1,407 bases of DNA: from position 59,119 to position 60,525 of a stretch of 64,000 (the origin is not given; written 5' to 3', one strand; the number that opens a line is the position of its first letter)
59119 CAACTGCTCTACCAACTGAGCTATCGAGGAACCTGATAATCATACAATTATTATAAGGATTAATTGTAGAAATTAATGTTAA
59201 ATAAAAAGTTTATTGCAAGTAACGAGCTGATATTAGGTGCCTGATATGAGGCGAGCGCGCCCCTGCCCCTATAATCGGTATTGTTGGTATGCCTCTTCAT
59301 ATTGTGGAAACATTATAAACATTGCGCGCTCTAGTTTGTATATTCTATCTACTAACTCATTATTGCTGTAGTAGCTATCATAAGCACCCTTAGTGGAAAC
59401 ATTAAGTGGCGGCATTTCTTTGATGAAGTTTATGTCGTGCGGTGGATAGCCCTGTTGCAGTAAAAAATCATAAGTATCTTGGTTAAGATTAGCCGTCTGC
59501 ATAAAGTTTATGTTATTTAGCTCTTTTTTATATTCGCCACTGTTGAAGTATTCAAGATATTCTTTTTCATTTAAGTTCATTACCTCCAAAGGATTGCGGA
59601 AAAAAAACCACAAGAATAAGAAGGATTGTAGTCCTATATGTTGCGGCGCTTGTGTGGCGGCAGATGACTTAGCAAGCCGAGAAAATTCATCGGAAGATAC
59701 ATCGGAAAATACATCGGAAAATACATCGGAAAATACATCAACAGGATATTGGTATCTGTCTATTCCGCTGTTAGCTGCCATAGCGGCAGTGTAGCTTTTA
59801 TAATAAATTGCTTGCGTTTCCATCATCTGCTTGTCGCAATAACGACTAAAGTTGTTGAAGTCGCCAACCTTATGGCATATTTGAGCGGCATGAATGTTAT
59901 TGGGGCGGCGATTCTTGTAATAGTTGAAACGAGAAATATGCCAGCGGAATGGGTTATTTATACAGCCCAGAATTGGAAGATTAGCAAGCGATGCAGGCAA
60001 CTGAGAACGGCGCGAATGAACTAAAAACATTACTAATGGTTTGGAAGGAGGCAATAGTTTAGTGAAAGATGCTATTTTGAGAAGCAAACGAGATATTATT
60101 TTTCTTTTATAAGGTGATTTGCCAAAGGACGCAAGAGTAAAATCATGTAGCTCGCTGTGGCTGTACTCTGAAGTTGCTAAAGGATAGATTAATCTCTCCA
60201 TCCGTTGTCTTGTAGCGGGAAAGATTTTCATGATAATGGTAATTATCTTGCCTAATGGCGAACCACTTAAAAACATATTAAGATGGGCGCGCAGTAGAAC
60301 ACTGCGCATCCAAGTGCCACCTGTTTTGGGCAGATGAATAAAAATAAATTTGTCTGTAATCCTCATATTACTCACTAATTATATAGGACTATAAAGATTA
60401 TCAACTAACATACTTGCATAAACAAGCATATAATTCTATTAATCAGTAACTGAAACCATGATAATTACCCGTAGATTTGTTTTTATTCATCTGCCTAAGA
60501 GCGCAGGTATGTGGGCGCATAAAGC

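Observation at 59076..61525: tRNA-Asn-adjacent island with two divergent paralogous sulfotransferase-family genes, one with a mutated PAPS 3'-phosphate motif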

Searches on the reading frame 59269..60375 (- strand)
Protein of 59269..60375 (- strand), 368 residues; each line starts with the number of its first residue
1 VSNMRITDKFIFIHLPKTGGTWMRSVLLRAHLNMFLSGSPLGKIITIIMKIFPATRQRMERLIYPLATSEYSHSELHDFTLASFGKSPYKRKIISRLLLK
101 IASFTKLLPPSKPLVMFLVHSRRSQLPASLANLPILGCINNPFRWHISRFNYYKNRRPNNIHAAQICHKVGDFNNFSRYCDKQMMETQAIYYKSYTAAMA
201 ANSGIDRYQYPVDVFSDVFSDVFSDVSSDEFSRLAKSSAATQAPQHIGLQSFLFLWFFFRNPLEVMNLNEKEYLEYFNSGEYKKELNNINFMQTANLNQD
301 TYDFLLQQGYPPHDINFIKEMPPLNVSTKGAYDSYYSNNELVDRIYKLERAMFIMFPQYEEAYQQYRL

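Call 4: search_protein_families(library=pfam, proteins=[window:59269-60375:-], max_evalue=1)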
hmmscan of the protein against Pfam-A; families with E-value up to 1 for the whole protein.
window:59269-60375:- (368 aa): 0 families

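Call 5: search_protein_families(library=ncbifam, proteins=[window:59269-60375:-], max_evalue=1)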
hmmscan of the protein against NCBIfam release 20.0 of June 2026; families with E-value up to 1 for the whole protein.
window:59269-60375:- (368 aa): 0 families
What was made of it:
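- No direct hit to a curated domain model (calls 4, 5).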

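Call 9: search_solved_structures(query=window:59269-60375:-, max_evalue=10)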
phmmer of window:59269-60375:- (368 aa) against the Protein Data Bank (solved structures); distinct sequences matched with E-value up to 10: 1.
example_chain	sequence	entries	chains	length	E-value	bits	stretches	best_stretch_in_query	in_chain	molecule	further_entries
9l08_A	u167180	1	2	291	2.7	10.2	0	9-63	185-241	Covalently Connected Cytochrome c555 trimer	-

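Call 10: find_homologous_proteins(query=window:59269-60375:-, max_evalue=0.001)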
Query window:59269-60375:- (368 aa): 12 proteins with E <= 0.001 among 2278 candidates.
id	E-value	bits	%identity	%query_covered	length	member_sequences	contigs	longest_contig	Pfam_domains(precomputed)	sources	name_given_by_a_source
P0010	3.0e-223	758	93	99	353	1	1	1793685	-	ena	-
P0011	8.9e-219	744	90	99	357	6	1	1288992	-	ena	-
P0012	2.9e-104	367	49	99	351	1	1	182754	-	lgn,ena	-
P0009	3.7e-51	192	34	99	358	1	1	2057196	-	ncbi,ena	-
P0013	1.4e-19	89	31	38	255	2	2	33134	PF03567.21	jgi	-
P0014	6.9e-19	86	29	43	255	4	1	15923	PF03567.21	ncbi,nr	ncbi:MAG: sulfotransferase family protein [Symploca sp. SIO2D2]|nr:sulfotransferase family protein [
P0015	2.0e-17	81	23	97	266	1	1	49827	PF00685.34,PF03567.21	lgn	-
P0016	3.0e-13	68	32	39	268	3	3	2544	-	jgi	jgi:hypothetical protein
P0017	1.2e-11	62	22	97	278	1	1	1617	-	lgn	-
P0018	6.9e-10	57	25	97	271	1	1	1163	-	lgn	-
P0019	8.2e-10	56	28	46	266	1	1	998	-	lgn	-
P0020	6.1e-5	40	27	27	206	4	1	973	-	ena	-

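Call 41: search_protein_families(library=pfam, alignment_id=A2, max_evalue=0.01)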
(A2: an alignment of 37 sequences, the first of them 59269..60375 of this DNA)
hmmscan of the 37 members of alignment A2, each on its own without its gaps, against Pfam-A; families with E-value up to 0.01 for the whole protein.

A. member 1, window:59269-60375:- (368 aa): 0 families

B. families by the number of members that match (of 37 scanned): 6 families
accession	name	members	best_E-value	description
PF03567.20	Sulfotransfer_2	25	1e-08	Sulfotransferase family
PF00685.33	Sulfotransfer_1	15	1.4e-08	Sulfotransferase domain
PF07499.19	RuvA_C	1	0.0013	RuvA, C-terminal domain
PF13469.12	Sulfotransfer_3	1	0.0034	Sulfotransferase family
PF25672.1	BBH37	1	0.0038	BBH37 helical domain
PF22725.1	GFO_IDH_MocA_C3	1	0.0073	GFO/IDH/MocA C-terminal domain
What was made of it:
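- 25 of 37 scanned members hit PF03567 and 15 hit PF00685 (call 41).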

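Call 42: search_solved_structures(query=A2, max_evalue=10, show_alignments=2)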
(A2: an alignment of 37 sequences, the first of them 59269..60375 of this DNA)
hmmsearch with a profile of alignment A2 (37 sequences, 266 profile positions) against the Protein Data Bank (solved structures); distinct sequences matched with E-value up to 10: 46.
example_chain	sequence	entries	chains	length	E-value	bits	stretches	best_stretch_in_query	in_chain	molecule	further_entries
2reo_A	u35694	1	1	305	3.8e-08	36.6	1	5-118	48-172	Putative sulfotransferase 1C3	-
2h8k_A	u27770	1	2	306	3.9e-08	36.6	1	5-118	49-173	SULT1C3 splice variant d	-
2zpt_X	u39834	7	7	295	1.6e-06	31.3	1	11-142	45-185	Tyrosine-ester sulfotransferase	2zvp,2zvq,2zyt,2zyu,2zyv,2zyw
2ad1_A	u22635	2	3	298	2.3e-06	30.8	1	11-108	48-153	Sulfotransferase 1C2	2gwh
1cjm_A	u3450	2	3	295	1.1e-05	28.6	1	11-118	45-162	PROTEIN (ARYL SULFOTRANSFERASE) | Monoamine-sulfating phenol sulfotransferase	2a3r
5x2b_D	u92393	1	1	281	1.6e-05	28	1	8-106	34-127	Sulfotransferase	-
5x2b_F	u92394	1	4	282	1.6e-05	28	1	8-106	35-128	Sulfotransferase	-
5x2b_C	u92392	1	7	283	1.6e-05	28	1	8-106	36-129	Sulfotransferase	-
7v1o_A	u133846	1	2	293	1.6e-05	28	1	8-102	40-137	Amine sulfotransferase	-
4ifb_A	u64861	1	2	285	2.5e-05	27.4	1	6-117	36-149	Bile salt sulfotransferase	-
3f3y_A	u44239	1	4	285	2.6e-05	27.3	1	6-117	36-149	Bile salt sulfotransferase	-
1efh_A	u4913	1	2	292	2.7e-05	27.3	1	6-119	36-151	HYDROXYSTEROID SULFOTRANSFERASE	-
1q44_A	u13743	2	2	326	2.7e-05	27.3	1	7-126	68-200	Steroid Sulfotransferase | Flavonol sulfotransferase-like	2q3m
1ov4_A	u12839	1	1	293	2.7e-05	27.3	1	6-117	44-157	Alcohol sulfotransferase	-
2qp4_A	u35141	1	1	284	3.2e-05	27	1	6-104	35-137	Bile salt sulfotransferase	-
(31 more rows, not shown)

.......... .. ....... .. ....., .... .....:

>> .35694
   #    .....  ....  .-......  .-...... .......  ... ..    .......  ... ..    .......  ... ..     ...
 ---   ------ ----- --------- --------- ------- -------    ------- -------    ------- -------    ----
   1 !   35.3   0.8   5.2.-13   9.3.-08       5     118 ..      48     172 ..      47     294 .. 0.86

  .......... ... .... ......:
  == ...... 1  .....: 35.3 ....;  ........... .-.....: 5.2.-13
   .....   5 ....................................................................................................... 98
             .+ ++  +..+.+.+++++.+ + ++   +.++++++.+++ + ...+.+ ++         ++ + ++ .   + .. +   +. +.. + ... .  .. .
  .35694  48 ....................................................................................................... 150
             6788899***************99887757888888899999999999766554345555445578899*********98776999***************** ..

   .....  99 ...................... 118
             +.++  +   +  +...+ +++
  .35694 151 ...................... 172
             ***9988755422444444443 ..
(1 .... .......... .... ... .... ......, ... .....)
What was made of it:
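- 60310..60330 (-): Paralog 1 PAPS-binding loop (5'-PSB), PKTGGTW: canonical. It aligns with the PKSGTTW loop of solved SULTs (call 42).
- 60016..60018 (-): Paralog 1 His120, the putative catalytic base. The family column aligns with the KTH histidine of SULT1C3 (call 42).
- On PAPS-dependent sulfotransferase superfamily (PF00685/PF03567 type): Both align to the PKSGTTW loop of SULTs (call 42).
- Closest known: Cytosolic sulfotransferases. Same: The family profile aligns PKxGxTW, the catalytic His of KTH, and the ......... 3'-phosphate motif (call 42).
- The mixed profile matches at E 3.8e-8 and aligns PKxGxT, the KTH histidine and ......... (call 42).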

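Call 64: find_encoding_contigs(protein=P0013, flank=8000, max_places=2)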
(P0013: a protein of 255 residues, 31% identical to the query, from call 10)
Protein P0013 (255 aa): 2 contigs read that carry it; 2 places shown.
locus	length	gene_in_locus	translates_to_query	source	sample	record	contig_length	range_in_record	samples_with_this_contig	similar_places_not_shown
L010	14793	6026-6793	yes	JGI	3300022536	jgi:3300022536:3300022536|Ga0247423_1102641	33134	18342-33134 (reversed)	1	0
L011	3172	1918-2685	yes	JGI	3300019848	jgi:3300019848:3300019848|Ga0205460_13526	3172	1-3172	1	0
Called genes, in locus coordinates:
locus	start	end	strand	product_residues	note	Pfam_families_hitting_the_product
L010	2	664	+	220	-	?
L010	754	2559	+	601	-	PF02463:SMC_N (weak), PF00005:ABC_tran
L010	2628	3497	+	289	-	PF00685:Sulfotransfer_1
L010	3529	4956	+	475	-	PF04932:Wzy_C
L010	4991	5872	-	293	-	PF00685:Sulfotransfer_1, PF13469:Sulfotransfer_3 (weak)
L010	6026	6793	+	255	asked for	PF03567:Sulfotransfer_2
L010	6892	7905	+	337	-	PF13641:Glyco_tranf_2_3, PF00535:Glycos_transf_2, PF10111:Glyco_tranf_2_2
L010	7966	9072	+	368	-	PF13439:Glyco_transf_4, PF13579:Glyco_trans_4_4 (weak), PF20706:GT4-conflict, PF00534:Glycos_transf_1, PF13692:Glyco_trans_1_4, PF13524:Glyco_trans_1_2 (faint)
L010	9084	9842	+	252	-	PF03808:Glyco_tran_WecG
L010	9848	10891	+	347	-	PF00685:Sulfotransfer_1, PF13469:Sulfotransfer_3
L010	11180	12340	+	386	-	PF00331:Glyco_hydro_10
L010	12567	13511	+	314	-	PF00535:Glycos_transf_2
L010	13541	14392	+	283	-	PF00535:Glycos_transf_2, PF10111:Glyco_tranf_2_2 (weak), PF13641:Glyco_tranf_2_3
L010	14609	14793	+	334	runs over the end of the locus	PF00106:adh_short (faint), PF01073:3Beta_HSD, PF01370:Epimerase, PF02719:Polysacc_synt_2, PF04321:RmlD_sub_bind, PF07993:NAD_binding_4 (faint), PF13460:NAD_binding_10 (weak), PF16363:GDP_Man_Dehyd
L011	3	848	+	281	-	?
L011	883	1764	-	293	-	PF00685:Sulfotransfer_1, PF13469:Sulfotransfer_3 (weak)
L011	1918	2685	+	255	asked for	PF03567:Sulfotransfer_2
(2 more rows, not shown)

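Call 65: find_encoding_contigs(protein=P0015, flank=8000, max_places=2)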
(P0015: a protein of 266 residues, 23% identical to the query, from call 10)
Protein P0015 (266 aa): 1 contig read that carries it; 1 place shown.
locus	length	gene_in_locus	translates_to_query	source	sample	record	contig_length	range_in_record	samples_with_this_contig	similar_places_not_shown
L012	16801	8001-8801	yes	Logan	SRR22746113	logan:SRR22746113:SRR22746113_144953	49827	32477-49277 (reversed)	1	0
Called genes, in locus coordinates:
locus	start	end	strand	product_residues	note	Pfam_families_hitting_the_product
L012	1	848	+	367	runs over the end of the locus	PF00483:NTP_transferase, PF12804:NTP_transf_3 (weak), PF00132:Hexapep (weak), PF25084:LbH_EIF2B, PF24894:Hexapep_GlmU (weak), PF25087:GMPPB_C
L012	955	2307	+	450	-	PF13727:CoA_binding_3 (weak), PF02397:Bac_transf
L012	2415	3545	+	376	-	PF13477:Glyco_trans_4_2, PF13439:Glyco_transf_4, PF13579:Glyco_trans_4_4, PF20706:GT4-conflict, PF00534:Glycos_transf_1, PF13692:Glyco_trans_1_4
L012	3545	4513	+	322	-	PF01073:3Beta_HSD, PF01370:Epimerase, PF02719:Polysacc_synt_2, PF04321:RmlD_sub_bind, PF16363:GDP_Man_Dehyd, PF07993:NAD_binding_4 (weak)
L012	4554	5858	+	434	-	PF03721:UDPG_MGDP_dh_N, PF00984:UDPG_MGDP_dh, PF03720:UDPG_MGDP_dh_C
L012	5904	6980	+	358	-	PF00483:NTP_transferase, PF22640:ManC_GMP_beta-helix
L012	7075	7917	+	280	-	PF00685:Sulfotransfer_1, PF13469:Sulfotransfer_3 (faint)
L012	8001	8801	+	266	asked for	PF00685:Sulfotransfer_1, PF03567:Sulfotransfer_2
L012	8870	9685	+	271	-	PF01061:ABC2_membrane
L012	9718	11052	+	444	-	PF00005:ABC_tran, PF14524:Wzt_C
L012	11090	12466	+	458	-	-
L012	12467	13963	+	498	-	-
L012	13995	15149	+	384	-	PF01501:Glyco_transf_8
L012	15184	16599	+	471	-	PF03062:MBOAT, PF13813:MBOAT_2 (weak)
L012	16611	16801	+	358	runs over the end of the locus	PF16822:ALGX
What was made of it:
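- Acceptor class: short-form relatives lie in polysaccharide clusters (calls 64, 65).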

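Call 69: predict_structure(alignment_id=A4)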
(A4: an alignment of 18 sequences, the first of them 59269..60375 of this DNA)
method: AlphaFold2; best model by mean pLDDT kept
length: 368 residues; sequences in the alignment: 18
mean_pLDDT: 83.8   pTM: 0.85
mean pLDDT of the five models: 83.8, 83.1, 81.9, 81.7, 81.6
residues with pLDDT >= 90: 166; 70-90: 134; 50-70: 63; < 50: 5
segments of 3 or more residues with pLDDT < 50: none
pLDDT, mean of each block of 10 residues (from residue 1): 82 90 91 88 88 88 84 82 68 71 68 80 89 93 92 77 84 93 94 85 76 55 52 57 91 95 93 97 95 90 95 94 63 80 96 96 91
secondary structure, 60 per line:
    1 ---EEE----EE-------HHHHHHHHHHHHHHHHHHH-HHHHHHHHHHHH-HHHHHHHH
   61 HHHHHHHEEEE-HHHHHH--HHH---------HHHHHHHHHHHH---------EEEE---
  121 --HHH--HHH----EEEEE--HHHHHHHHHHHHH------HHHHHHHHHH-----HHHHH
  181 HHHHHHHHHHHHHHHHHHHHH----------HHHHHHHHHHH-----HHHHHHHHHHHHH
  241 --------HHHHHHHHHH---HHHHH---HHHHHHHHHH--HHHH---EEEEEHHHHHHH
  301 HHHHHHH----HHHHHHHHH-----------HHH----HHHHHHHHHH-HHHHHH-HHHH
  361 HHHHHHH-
elements in order: E4-6 H20-38 H40-51 H53-67 E68-71 H73-78 H93-104 E114-117 E135-139 H142-154 H161-170 H176-201 H212-222 H228-240 H249-258 H262-266 H270-279 H282-285 E289-293 H294-307 H312-320 H339-348 H350-355 H357-367
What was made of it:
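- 59680..59739 (-): In-frame 12-bp tandem repeat encoding (D/E)(V/F)FS x5. Copy number varies between strains. The repeat lies in a loop with pLDDT 52-57 (call 69).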

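Call 73: fold_search(model_id=the predicted structure, library=pdb)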
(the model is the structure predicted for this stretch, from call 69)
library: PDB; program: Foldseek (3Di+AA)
matches with E <= 10: 180; with E <= 0.001: 0
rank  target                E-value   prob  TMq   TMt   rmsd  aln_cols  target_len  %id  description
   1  5x2b_D                1.2e-02  0.57  0.20  0.25  20.7       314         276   14  Crystal structure of mouse sulfotransferase SULT7A1 complexed with PAP (released 2018-03-28)
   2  7eov                  3.3e-02  0.69  0.26  0.33  14.8       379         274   10  Crystal structure of mouse cytosolic sulfotransferase mSULT2A8 in complex with PAP and cholic acid (released 2021-05-05)
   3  5x2b_G                3.8e-02  0.51  0.18  0.23  19.3       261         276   13  Crystal structure of mouse sulfotransferase SULT7A1 complexed with PAP (released 2018-03-28)
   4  5x2b_B                4.0e-02  0.84  0.31  0.39  11.8       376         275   11  Crystal structure of mouse sulfotransferase SULT7A1 complexed with PAP (released 2018-03-28)
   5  1efh_B                4.3e-02  0.80  0.31  0.38  10.2       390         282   10  CRYSTAL STRUCTURE OF THE HUMAN HYDROXYSTEROID SULFOTRANSFERASE IN THE PRESENCE OF PAP (released 2000-09-06)
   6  1efh_A                4.5e-02  0.84  0.33  0.40   9.2       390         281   11  CRYSTAL STRUCTURE OF THE HUMAN HYDROXYSTEROID SULFOTRANSFERASE IN THE PRESENCE OF PAP (released 2000-09-06)
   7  2gwh_A                4.5e-02  0.77  0.29  0.36  13.1       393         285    9  Human Sulfotranferase SULT1C2 in complex with PAP and pentachlorophenol (released 2006-05-16)
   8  4ifb_B                4.7e-02  0.77  0.26  0.34  11.3       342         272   11  Crystal structure of SULT 2A1 LLGG mutant with PAPS (released 2013-02-06)
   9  4ifb_A                5.3e-02  0.66  0.26  0.33  14.2       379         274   10  Crystal structure of SULT 2A1 LLGG mutant with PAPS (released 2013-02-06)
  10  5x2b_H                6.2e-02  0.77  0.31  0.39  10.5       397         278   10  Crystal structure of mouse sulfotransferase SULT7A1 complexed with PAP (released 2018-03-28)
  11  8k9y_B                6.9e-02  0.47  0.20  0.22  18.1       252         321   11  Crystal structure of Arabidopsis thaliana sulfotransferase SOT16 involved in glucosinolate biosynthesis (released 2023-09-13)
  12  5x2b_A                7.3e-02  0.25  0.18  0.23  20.4       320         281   14  Crystal structure of mouse sulfotransferase SULT7A1 complexed with PAP (released 2018-03-28)
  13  3f3y_A                8.6e-02  0.44  0.23  0.29  13.3       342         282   11  Crystal structure of human cytosolic sulfotransferase SULT2A1 in complex with PAP and lithocholic acid (released 2009-09-15)
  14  8xgz                  1.0e-01  0.51  0.25  0.29  13.3       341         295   10  Crystal structure of a sulfotransferase S4 in complex with PAP (released 2024-12-18)
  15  3u3j_A                1.0e-01  0.20  0.19  0.23  20.5       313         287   12  Crystal structure of hSULT1A1 bound to PAP (released 2011-11-16)
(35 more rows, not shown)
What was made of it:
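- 59269..60366 (-): Paralog 1: long-form sulfotransferase-like protein, 365 aa from the ATG at 60366. The ORF listing extends it to a GTG at 60375. The AF2 model has pLDDT 83.8, and the top 50 PDB fold matches are all sulfotransferases, at weak E-values (calls 69, 73).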

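Call 90: search_solved_structures(query=A5, max_evalue=0.001)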
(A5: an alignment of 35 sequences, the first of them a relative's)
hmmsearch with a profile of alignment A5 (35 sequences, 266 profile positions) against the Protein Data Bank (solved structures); distinct sequences matched with E-value up to 0.001: 32.
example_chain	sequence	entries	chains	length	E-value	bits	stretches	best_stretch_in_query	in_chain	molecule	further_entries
2reo_A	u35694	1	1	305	9.7e-08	35.3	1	5-117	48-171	Putative sulfotransferase 1C3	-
2h8k_A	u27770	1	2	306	9.8e-08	35.3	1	5-117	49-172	SULT1C3 splice variant d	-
2zpt_X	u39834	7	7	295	2.1e-06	30.9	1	11-145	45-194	Tyrosine-ester sulfotransferase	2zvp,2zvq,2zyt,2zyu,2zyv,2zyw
7v1o_A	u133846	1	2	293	2.8e-06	30.5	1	7-102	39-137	Amine sulfotransferase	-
2ad1_A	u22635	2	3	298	3e-06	30.4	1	11-108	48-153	Sulfotransferase 1C2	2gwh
1cjm_A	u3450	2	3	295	1.4e-05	28.3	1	11-134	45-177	PROTEIN (ARYL SULFOTRANSFERASE) | Monoamine-sulfating phenol sulfotransferase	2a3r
1q44_A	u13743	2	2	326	8.8e-05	25.6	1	7-126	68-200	Steroid Sulfotransferase | Flavonol sulfotransferase-like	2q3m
5x2b_D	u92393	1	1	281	0.0001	25.4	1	7-106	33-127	Sulfotransferase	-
5x2b_F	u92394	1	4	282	0.00011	25.3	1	7-106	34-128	Sulfotransferase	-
5x2b_C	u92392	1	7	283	0.00011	25.3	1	7-106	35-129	Sulfotransferase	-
4ifb_A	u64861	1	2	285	0.00012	25.2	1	6-119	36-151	Bile salt sulfotransferase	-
3f3y_A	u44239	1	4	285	0.00012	25.1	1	6-120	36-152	Bile salt sulfotransferase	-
1efh_A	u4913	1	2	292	0.00013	25.1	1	6-120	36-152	HYDROXYSTEROID SULFOTRANSFERASE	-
1ov4_A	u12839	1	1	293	0.00013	25.1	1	6-119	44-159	Alcohol sulfotransferase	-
2qp4_A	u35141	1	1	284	0.00016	24.8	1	6-104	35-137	Bile salt sulfotransferase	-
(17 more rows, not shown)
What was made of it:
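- The short-form profile matches solved SULTs at E 1e-7 (call 90).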
